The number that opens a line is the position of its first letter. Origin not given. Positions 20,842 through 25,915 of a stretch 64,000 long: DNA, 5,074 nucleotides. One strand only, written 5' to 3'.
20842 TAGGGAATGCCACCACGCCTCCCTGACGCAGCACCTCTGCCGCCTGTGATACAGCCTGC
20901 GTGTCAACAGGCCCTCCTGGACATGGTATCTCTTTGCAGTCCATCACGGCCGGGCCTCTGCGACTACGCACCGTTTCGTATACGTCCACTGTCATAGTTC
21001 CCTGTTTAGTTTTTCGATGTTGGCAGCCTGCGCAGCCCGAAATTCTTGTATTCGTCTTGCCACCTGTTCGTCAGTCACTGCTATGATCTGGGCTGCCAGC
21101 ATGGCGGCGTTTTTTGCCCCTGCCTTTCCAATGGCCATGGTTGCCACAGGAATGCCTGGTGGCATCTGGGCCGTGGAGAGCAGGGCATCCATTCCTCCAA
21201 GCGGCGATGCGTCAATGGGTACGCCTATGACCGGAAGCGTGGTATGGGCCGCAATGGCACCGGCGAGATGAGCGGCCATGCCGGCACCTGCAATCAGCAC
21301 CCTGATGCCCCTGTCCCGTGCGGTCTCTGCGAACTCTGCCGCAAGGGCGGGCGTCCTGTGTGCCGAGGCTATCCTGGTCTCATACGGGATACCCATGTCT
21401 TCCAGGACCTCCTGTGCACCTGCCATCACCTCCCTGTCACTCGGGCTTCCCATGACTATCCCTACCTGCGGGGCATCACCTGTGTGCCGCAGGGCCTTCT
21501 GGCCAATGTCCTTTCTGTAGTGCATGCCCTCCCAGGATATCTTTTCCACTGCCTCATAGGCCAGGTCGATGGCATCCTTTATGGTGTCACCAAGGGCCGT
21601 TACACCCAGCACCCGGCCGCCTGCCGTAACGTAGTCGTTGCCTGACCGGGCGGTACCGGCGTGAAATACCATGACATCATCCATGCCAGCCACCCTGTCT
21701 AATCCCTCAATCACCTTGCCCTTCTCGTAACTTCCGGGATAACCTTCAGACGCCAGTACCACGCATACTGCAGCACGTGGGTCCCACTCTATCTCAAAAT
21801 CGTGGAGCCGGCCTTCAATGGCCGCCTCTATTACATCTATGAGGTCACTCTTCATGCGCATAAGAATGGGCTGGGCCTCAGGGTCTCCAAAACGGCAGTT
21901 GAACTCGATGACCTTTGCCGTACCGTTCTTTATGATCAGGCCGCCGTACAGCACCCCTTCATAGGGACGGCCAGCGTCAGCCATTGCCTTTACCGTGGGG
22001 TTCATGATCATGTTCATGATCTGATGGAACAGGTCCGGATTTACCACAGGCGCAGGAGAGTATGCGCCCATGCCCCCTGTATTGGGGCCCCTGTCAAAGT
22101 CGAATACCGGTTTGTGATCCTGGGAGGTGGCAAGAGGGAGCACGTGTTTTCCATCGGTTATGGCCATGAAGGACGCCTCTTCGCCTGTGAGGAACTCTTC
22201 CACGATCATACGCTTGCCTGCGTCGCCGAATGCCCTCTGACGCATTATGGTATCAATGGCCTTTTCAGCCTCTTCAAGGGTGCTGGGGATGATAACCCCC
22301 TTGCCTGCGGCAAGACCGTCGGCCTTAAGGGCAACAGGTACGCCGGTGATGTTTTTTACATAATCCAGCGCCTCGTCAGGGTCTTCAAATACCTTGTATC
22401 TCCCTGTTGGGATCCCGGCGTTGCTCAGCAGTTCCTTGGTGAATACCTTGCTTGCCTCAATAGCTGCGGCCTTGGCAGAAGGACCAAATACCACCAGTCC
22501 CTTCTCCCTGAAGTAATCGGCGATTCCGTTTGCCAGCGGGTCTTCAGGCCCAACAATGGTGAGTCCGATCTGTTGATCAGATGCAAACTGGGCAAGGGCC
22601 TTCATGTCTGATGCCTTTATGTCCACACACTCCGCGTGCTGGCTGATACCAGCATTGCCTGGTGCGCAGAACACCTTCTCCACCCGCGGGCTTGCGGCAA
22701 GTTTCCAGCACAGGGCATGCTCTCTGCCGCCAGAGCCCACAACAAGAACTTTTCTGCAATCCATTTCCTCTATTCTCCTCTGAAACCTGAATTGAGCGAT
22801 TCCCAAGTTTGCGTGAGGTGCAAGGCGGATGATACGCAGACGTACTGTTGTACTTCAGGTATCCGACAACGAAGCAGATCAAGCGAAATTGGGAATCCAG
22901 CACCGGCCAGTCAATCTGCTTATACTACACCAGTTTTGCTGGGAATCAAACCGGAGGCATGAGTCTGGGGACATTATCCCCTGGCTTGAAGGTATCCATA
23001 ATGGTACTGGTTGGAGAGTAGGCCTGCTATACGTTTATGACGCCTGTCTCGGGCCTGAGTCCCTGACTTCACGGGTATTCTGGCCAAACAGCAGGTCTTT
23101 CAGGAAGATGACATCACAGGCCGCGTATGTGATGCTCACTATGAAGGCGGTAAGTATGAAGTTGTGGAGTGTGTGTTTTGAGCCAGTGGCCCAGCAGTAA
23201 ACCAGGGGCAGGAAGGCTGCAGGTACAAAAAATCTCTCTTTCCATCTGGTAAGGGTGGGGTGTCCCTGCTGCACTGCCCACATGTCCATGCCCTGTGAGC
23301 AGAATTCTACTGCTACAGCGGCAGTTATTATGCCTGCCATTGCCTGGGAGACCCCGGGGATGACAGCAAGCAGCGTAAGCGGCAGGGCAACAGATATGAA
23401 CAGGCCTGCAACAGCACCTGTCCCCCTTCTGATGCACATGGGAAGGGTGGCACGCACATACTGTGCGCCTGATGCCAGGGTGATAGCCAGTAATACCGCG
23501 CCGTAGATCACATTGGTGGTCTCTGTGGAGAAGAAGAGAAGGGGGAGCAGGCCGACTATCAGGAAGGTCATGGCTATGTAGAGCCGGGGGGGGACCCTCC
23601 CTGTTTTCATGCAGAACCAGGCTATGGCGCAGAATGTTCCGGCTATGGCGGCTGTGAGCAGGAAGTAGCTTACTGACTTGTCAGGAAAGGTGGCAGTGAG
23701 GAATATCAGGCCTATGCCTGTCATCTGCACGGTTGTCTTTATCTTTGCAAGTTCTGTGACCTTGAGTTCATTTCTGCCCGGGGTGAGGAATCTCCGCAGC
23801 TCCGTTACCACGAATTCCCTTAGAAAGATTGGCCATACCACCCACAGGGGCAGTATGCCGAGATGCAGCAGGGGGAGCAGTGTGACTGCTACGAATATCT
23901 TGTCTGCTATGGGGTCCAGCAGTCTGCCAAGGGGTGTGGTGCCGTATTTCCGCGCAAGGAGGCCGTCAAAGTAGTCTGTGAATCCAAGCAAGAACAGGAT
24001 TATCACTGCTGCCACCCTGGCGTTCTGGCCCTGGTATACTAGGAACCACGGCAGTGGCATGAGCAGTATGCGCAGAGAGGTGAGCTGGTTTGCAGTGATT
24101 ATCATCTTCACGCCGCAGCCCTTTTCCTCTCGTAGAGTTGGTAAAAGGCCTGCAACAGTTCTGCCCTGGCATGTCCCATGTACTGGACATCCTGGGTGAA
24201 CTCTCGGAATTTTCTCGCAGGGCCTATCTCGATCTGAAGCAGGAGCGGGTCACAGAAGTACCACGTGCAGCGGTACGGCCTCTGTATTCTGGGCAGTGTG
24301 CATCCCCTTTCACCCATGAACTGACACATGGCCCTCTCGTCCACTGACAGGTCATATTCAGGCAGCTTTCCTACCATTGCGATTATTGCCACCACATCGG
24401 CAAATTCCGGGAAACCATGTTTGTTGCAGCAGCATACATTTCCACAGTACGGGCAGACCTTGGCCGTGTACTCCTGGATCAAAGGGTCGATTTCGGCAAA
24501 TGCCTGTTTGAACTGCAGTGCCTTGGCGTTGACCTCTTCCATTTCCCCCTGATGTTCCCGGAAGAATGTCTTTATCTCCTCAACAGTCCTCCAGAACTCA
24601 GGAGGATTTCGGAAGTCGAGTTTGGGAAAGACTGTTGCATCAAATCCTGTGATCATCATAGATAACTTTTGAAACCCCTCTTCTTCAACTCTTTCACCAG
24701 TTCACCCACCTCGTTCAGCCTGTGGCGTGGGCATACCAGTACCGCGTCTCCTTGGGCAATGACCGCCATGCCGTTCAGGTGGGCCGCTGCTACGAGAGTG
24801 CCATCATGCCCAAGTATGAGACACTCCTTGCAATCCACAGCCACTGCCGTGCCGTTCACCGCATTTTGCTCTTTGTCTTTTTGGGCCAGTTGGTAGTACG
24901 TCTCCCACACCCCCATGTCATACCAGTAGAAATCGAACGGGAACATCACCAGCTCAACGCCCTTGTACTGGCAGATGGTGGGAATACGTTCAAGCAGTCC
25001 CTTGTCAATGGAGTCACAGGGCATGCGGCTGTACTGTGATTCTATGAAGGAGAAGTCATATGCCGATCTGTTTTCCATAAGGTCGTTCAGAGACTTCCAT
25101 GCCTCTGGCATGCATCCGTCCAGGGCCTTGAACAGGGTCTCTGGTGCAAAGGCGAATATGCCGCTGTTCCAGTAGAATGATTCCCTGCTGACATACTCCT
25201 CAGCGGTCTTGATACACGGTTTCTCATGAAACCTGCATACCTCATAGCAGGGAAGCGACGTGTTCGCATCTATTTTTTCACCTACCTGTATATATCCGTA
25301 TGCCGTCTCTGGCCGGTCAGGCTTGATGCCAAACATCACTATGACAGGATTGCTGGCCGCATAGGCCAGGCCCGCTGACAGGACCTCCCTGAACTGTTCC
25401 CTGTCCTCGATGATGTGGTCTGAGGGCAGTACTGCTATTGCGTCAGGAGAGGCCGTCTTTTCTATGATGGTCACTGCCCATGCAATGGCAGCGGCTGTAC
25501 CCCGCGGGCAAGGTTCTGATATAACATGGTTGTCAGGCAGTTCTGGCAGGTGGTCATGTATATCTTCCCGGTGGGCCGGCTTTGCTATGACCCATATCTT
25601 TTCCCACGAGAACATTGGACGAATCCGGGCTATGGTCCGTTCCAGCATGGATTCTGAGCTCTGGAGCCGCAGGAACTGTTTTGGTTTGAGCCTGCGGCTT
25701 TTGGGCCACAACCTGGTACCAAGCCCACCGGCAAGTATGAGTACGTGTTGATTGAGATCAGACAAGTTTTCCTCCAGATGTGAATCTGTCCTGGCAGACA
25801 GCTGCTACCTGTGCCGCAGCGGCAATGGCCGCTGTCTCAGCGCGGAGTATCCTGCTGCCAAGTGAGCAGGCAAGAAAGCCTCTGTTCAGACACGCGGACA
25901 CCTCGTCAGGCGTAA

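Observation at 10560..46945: Modular MITE-like repeat family: shared ends, two different interiors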

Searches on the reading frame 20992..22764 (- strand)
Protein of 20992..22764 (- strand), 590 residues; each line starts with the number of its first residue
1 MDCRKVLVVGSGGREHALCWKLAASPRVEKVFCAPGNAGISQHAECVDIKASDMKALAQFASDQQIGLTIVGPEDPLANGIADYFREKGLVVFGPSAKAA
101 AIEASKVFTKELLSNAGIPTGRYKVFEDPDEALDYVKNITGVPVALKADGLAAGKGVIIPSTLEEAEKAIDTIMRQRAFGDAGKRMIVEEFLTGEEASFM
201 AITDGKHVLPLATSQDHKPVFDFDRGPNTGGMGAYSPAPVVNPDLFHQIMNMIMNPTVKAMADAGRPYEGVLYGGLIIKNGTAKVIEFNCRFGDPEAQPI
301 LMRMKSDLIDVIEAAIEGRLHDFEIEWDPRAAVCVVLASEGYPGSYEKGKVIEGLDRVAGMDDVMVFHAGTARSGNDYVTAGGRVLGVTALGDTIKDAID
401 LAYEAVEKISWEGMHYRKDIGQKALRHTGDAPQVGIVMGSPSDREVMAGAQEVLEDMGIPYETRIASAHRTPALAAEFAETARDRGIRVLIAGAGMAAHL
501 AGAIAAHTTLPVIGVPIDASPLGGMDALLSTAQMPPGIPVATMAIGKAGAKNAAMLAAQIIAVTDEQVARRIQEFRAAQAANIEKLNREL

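Call 14: search_protein_families(library=ncbifam, proteins=[window:20992-22764:-])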
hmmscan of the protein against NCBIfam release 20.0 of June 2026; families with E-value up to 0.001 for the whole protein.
window:20992-22764:- (590 aa): 24 families
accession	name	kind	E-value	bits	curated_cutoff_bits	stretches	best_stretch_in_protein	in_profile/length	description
TIGR00877.1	purD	equivalog_domain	3.7e-168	559.7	288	1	5-425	2-424/425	phosphoribosylamine--glycine ligase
TIGR01162.1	purE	equivalog_domain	3.3e-57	192.4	149.6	1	434-589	1-154/156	5-(carboxyamino)imidazole ribonucleotide mutase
NF010623.0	PRK14016.1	subfamily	3.1e-09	35.5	877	1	97-197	206-300/871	cyanophycin synthetase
NF006406.0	PRK08654.1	equivalog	1e-08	34.2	739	1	81-192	91-203/499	acetyl-CoA carboxylase biotin carboxylase subunit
NF004679.0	PRK06019.1-5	equivalog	1.5e-08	33.9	326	1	21-222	18-214/376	5-(carboxyamino)imidazole ribonucleotide synthase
NF002378.0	PRK01372.1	subfamily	5.1e-08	32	243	1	74-239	72-224/305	D-alanine--D-alanine ligase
TIGR02068.2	cya_phycin_syn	equivalog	6.8e-08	31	850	1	99-201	207-303/862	cyanophycin synthetase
NF041595.1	dap_A_syn_DdaF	equivalog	9.8e-08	31.2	840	1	57-200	69-211/424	dapdiamide A synthase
NF002688.0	PRK02471.1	equivalog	2.2e-07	29.6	425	1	103-204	487-585/756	bifunctional glutamate--cysteine ligase GshA/glutathione synthetase GshB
NF053643.1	Ddl_archaea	equivalog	5.4e-07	28.9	500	1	86-212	87-200/367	putative pseudomurein biosynthesis ATP-grasp protein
NF033503.1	LarB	equivalog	5.6e-07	29.5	175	1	430-556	78-206/209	nickel pincer cofactor biosynthesis protein LarB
TIGR01205.1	D_ala_D_alaTIGR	subfamily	7.3e-07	28.5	245.65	1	92-226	93-227/318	D-alanine--D-alanine ligase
NF002527.0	PRK01966.1-3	equivalog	2.9e-06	26.7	310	1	82-224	95-236/332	D-alanine--D-alanine ligase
NF005525.0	PRK07178.1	equivalog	5.8e-06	25.2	768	1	81-182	90-194/471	acetyl-CoA carboxylase biotin carboxylase subunit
NF006367.0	PRK08591.1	subfamily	1.4e-05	24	597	1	81-192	91-203/451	acetyl-CoA carboxylase biotin carboxylase subunit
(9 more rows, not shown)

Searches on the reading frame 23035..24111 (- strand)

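Call 14: search_protein_families(library=ncbifam, proteins=[window:23035-24111:-])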
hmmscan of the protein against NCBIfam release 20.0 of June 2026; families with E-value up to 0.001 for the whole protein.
window:23035-24111:- (358 aa): 7 families
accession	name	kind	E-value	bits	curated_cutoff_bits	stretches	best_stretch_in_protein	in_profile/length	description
TIGR00560.1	pgsA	equivalog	5.7e-27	95.4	109.1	1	5-157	2-161/183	CDP-diacylglycerol--glycerol-3-phosphate 3-phosphatidyltransferase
NF053678.1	ClpnSynClsA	equivalog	3.5e-20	72.9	240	1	6-141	5-141/180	cardiolipin synthase ClsA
NF008090.0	PRK10832.1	equivalog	1.7e-15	57.5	304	1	8-149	7-151/182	CDP-diacylglycerol--glycerol-3-phosphate 3-phosphatidyltransferase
NF040950.1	archin_ph_syn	equivalog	2.1e-08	34.2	180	1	2-92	21-113/191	archaetidylinositol phosphate synthase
NF038086.1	anchor_synt_A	exception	2.8e-05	24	200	1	30-77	31-77/222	protein sorting system archaetidylserine synthase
TIGR04217.1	archae_ser_T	exception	0.00023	21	200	1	22-77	24-78/221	archaetidylserine synthase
TIGR00473.1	pssA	equivalog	0.00064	19.9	107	1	33-75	21-64/153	CDP-diacylglycerol--serine O-phosphatidyltransferase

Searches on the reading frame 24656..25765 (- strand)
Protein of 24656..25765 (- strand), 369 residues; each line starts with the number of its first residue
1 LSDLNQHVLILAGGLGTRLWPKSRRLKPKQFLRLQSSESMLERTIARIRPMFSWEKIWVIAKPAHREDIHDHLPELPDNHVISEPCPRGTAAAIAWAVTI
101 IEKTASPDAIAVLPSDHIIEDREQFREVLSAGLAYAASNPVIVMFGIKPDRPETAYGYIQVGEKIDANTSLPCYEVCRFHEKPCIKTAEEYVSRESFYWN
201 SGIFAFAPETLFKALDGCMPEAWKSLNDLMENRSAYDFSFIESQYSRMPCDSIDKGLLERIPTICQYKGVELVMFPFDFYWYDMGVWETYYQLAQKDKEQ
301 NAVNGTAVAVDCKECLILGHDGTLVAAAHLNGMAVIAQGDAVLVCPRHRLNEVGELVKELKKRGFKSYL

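Call 57: search_protein_families(library=pfam, proteins=[window:24656-25765:-], max_evalue=0.00001)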
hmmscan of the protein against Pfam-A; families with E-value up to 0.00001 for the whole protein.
window:24656-25765:- (369 aa): 3 families
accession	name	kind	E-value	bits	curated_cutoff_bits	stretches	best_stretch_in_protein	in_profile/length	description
PF00483.29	NTP_transferase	-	3e-44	151.9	21.2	1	9-299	3-244/245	Nucleotidyl transferase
PF12804.13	NTP_transf_3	-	1.6e-11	45.1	27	1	8-133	1-112/160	MobA-like NTP transferase domain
PF22640.1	ManC_GMP_beta-helix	-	1.8e-10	41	27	1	305-360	1-55/55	MannoseP isomerase/GMP-like beta-helix domain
